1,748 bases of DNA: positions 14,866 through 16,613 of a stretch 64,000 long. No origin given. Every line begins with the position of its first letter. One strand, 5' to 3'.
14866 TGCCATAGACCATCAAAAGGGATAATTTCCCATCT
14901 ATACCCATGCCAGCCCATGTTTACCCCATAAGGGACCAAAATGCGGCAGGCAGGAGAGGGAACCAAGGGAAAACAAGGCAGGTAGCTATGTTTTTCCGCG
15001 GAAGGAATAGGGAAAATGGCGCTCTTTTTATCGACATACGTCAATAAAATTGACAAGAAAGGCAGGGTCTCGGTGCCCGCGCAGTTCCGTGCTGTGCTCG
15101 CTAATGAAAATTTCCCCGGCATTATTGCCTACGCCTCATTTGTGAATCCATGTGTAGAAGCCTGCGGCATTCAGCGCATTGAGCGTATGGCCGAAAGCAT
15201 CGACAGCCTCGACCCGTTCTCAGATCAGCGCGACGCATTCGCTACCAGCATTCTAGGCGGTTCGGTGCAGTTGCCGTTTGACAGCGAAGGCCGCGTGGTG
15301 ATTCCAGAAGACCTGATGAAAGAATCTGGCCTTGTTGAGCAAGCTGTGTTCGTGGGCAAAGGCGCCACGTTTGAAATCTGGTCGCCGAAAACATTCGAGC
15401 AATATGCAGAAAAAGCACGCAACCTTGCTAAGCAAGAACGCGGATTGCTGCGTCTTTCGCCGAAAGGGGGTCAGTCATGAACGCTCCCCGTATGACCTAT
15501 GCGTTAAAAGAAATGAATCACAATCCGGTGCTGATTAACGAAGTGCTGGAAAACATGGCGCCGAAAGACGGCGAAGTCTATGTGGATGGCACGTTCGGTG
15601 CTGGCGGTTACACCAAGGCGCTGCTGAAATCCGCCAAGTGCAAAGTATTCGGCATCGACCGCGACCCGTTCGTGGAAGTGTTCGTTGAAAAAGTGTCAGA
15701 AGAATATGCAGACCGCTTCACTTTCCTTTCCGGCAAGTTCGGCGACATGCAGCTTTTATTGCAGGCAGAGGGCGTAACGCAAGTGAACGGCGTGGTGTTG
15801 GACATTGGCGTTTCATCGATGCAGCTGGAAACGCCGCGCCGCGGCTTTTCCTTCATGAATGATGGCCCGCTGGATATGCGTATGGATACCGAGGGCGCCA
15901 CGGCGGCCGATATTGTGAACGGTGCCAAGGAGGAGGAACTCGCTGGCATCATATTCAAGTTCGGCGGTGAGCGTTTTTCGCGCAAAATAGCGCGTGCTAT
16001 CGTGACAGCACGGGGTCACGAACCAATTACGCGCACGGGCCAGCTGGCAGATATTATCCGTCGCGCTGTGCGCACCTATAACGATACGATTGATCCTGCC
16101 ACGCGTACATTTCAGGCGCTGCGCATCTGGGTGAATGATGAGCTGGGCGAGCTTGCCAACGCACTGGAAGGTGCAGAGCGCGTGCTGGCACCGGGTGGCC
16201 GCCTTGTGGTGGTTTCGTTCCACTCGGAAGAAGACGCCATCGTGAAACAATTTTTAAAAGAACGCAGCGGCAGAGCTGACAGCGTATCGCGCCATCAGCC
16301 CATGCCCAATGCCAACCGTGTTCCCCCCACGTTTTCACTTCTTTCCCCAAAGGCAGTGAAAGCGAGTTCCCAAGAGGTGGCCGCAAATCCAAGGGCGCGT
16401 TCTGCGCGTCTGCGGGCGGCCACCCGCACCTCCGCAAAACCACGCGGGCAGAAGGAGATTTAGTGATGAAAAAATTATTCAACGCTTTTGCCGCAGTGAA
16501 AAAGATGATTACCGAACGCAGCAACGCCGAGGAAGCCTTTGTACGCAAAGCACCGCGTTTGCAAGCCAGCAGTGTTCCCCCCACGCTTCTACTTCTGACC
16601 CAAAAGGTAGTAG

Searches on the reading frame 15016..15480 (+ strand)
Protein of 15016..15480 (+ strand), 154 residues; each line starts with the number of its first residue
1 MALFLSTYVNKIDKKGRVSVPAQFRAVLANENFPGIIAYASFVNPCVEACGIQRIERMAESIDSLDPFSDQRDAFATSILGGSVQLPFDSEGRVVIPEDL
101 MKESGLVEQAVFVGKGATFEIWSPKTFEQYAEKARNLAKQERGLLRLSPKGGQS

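Call 76: search_protein_families(library=pfam, proteins=[window:15016-15480:+], max_evalue=0.001)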
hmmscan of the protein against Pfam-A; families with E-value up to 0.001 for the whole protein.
window:15016-15480:+ (154 aa): 1 family
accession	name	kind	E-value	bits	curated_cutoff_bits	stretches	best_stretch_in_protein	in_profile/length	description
PF02381.23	MraZ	-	4.9e-21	74.9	23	2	79-146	1-71/72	MraZ protein, putative antitoxin-like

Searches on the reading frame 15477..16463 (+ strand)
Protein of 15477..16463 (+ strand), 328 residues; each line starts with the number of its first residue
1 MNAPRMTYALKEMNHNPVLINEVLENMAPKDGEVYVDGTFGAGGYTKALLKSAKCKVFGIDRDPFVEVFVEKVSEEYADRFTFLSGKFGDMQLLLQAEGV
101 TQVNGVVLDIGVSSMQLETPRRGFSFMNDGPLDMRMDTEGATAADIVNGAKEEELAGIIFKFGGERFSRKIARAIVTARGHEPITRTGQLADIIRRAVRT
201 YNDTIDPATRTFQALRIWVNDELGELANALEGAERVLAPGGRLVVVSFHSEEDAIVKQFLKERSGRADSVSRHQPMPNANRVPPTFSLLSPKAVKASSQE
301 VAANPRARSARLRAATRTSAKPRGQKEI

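Call 76: search_protein_families(library=pfam, proteins=[window:15477-16463:+], max_evalue=0.001)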
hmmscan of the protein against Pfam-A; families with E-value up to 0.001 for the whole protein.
window:15477-16463:+ (328 aa): 3 families
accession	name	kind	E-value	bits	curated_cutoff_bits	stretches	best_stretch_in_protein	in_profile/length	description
PF01795.25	Methyltransf_5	-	3.1e-96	322.9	27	1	13-317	2-308/309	MraW methylase family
PF13847.12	Methyltransf_31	-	0.00014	22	27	0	221-259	85-122/145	Methyltransferase domain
PF01728.25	FtsJ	-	0.00033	21.1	24.1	0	29-111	19-100/181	FtsJ-like methyltransferase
